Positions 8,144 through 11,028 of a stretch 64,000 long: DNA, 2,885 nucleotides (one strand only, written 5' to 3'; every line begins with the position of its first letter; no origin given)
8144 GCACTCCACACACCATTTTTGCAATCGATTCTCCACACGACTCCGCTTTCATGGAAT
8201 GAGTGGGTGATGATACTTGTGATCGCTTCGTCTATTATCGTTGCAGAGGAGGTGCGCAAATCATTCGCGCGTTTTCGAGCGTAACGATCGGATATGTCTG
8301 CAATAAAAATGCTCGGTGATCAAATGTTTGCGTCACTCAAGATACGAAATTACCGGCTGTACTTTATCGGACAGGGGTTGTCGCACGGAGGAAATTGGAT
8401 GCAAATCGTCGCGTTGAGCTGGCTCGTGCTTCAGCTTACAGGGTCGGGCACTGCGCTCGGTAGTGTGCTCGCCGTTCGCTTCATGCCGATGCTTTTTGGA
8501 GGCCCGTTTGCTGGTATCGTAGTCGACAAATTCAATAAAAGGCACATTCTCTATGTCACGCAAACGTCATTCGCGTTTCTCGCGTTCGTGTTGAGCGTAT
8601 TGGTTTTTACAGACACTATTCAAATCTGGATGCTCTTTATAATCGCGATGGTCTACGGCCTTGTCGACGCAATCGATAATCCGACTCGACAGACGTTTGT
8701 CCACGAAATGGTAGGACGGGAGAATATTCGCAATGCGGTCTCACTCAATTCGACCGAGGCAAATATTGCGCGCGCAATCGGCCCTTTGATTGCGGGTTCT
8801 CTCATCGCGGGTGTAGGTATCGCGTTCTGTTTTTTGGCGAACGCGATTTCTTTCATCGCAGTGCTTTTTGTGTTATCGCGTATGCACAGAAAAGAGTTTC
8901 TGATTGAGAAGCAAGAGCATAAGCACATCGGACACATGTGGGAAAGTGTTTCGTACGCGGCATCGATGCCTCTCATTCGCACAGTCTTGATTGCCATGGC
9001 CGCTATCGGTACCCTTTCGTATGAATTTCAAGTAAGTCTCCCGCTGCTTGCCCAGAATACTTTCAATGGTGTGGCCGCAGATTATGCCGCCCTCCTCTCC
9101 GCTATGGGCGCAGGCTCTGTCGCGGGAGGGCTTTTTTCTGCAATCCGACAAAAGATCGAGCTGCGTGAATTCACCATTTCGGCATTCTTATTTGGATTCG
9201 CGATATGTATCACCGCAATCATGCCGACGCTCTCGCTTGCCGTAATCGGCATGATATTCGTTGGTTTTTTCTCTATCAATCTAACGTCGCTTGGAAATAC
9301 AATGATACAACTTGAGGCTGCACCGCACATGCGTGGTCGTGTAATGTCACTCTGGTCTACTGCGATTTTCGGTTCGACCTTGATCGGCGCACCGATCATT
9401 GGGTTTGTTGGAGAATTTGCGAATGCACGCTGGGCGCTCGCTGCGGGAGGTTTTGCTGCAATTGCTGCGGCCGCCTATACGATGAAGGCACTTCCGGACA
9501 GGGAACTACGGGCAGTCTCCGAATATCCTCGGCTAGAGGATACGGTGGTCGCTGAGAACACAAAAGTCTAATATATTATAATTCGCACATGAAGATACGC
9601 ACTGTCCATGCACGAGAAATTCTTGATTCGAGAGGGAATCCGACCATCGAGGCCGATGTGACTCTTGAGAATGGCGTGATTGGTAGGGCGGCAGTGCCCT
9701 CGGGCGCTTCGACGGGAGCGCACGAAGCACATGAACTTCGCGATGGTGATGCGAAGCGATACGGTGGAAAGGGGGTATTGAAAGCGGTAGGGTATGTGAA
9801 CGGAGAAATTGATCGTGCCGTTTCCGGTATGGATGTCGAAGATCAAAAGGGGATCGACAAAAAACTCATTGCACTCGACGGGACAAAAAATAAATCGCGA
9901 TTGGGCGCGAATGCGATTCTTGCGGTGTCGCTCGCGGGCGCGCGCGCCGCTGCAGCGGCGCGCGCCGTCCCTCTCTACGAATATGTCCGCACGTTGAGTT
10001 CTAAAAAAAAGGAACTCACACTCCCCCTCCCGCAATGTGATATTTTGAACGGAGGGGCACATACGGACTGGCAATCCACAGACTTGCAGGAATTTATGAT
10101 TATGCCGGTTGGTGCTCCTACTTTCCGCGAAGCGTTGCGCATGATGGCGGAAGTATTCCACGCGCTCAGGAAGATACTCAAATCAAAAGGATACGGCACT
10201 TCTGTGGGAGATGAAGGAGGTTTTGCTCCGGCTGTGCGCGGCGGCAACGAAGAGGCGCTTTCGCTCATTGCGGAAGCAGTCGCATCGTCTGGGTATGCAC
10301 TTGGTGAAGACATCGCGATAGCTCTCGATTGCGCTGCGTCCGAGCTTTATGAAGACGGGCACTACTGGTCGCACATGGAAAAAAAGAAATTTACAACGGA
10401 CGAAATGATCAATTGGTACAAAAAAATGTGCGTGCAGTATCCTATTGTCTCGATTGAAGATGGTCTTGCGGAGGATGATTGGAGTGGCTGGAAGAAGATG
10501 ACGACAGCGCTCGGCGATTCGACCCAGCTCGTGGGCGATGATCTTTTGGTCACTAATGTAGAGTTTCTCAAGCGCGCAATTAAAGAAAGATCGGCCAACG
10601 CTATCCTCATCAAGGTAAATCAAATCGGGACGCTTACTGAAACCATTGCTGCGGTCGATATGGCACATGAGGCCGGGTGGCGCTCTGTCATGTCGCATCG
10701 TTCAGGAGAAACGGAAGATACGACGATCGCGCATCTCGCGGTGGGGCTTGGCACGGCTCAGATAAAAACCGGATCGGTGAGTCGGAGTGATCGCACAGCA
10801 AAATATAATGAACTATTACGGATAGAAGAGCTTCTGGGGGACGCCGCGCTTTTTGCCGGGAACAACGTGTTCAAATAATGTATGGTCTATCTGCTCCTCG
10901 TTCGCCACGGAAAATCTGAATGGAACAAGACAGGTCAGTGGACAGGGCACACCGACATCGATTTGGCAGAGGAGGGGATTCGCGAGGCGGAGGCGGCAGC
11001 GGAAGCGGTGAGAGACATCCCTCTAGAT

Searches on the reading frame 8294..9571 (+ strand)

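Call 89: search_protein_families(library=pfam, proteins=[window:8294-9571:+], max_evalue=0.00001)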
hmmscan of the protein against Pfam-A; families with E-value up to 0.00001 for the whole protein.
window:8294-9571:+ (425 aa): 2 families
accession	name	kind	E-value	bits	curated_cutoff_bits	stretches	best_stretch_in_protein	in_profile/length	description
PF05977.19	MFS_3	-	6.1e-60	203.6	27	1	12-410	4-405/524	Transmembrane secretion effector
PF07690.21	MFS_1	-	2.6e-33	115.8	33.4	2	24-283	2-259/347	Major Facilitator Superfamily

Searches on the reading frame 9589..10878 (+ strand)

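Call 89: search_protein_families(library=pfam, proteins=[window:9589-10878:+], max_evalue=0.00001)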
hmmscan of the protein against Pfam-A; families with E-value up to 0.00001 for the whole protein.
window:9589-10878:+ (429 aa): 3 families
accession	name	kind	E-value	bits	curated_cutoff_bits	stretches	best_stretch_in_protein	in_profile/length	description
PF00113.28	Enolase_C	-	9.7e-119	396.5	21.5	1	143-428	2-293/296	Enolase, C-terminal TIM barrel domain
PF03952.21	Enolase_N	-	7.3e-59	198.1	35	1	3-133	1-131/131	Enolase, N-terminal domain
PF13378.12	MR_MLE_C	-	3e-08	34.1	29.4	1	237-399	40-181/219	Enolase C-terminal domain-like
